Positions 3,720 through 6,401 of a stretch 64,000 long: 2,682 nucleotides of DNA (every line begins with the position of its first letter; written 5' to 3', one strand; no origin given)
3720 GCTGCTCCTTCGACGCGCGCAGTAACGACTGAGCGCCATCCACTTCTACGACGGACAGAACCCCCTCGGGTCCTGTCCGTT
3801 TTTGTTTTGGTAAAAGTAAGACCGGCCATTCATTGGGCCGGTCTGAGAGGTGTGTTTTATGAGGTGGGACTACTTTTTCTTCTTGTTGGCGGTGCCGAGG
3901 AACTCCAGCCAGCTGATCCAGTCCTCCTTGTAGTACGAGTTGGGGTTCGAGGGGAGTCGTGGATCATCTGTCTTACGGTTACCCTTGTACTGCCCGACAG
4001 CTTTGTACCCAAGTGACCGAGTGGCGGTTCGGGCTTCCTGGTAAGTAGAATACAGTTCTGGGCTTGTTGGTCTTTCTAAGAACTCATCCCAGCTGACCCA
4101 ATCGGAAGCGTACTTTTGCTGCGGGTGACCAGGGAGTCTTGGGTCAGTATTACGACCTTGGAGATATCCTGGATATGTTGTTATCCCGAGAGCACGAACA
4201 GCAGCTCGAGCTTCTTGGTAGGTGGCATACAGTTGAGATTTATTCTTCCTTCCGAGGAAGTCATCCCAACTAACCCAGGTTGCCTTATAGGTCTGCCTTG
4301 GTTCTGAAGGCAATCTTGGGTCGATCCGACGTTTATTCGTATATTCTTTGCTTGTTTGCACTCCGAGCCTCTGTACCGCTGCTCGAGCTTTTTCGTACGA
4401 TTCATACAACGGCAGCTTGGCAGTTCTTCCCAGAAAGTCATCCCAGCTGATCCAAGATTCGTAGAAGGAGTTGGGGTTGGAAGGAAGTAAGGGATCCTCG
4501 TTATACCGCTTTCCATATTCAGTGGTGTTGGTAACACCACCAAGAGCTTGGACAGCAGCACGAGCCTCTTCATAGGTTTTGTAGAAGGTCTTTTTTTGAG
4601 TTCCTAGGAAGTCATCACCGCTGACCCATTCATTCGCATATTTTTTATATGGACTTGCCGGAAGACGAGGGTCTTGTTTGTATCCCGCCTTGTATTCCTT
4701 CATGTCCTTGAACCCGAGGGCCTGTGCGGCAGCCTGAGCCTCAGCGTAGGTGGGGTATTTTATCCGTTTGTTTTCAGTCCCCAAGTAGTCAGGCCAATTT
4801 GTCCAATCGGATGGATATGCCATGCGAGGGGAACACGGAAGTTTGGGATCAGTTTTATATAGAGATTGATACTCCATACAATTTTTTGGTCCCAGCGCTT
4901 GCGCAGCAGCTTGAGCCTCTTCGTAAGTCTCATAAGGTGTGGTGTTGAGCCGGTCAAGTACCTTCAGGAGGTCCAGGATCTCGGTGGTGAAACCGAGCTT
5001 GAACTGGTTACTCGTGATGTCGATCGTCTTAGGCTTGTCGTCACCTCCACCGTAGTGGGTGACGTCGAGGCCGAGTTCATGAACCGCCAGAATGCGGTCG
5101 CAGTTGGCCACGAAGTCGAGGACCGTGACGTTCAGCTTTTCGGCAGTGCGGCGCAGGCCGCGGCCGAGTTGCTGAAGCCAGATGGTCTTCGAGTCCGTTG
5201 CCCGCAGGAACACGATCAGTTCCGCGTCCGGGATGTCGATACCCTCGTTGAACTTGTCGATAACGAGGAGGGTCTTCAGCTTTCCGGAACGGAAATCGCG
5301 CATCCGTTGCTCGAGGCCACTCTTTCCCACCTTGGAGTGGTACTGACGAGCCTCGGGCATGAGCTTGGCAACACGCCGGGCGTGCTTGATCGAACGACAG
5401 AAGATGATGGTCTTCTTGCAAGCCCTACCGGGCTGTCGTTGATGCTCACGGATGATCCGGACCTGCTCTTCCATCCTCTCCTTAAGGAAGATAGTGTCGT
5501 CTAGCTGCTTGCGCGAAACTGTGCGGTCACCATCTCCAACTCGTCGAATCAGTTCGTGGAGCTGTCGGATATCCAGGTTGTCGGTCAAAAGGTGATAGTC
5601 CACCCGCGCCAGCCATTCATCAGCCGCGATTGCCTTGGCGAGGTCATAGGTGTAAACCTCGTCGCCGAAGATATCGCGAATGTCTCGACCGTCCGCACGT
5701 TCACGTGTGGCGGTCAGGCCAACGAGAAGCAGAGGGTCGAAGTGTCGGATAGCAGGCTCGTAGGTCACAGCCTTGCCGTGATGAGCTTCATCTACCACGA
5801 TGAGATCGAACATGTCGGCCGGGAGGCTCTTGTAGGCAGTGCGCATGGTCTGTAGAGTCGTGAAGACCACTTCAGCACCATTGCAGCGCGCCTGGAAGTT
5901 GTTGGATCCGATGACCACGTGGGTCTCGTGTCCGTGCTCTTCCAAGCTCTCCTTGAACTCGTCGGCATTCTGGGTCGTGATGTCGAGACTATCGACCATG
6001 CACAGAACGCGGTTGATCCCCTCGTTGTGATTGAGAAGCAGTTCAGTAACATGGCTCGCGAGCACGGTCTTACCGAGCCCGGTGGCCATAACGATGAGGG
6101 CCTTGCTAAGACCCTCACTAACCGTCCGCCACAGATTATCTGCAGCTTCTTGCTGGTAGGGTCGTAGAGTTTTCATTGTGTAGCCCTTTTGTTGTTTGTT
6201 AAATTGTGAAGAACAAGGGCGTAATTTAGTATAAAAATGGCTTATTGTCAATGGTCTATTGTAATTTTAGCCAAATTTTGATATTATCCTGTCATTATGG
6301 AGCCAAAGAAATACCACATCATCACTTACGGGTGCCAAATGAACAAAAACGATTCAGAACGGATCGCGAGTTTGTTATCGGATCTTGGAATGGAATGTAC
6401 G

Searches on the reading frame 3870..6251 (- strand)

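Call 85: search_protein_families(library=pfam, proteins=[window:3870-6251:-], max_evalue=0.01)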
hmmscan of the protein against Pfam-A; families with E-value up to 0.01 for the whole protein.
window:3870-6251:- (793 aa): 9 families
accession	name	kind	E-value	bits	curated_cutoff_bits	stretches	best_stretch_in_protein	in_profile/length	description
PF14882.11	INT_rpt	-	3.2e-36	123.8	26.5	6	519-567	1-53/55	Integrase repeat unit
PF04851.21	ResIII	-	2.1e-32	112.7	22.5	1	28-185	3-164/164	Type III restriction enzyme, res subunit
PF18766.7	SWI2_SNF2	-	1.2e-13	51.7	26.7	1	33-230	2-201/221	SWI2/SNF2 ATPase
PF00271.37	Helicase_C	-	4.1e-12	46.8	23.5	1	279-367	16-108/110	Helicase conserved C-terminal domain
PF00270.35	DEAD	-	8.4e-10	39.1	26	1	31-182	2-159/167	DEAD/DEAH box helicase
PF00176.29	SNF2-rel_dom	-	0.00072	19.2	24.9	1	32-158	1-136/290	SNF2-related domain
PF13245.12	AAA_19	-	0.0035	18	25.1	0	52-157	15-100/134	AAA domain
PF13401.12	AAA_22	-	0.005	17.6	27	0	56-158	13-95/130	AAA domain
PF13307.12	Helicase_C_2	-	0.0065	17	25.3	0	279-346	10-86/170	Helicase C-terminal domain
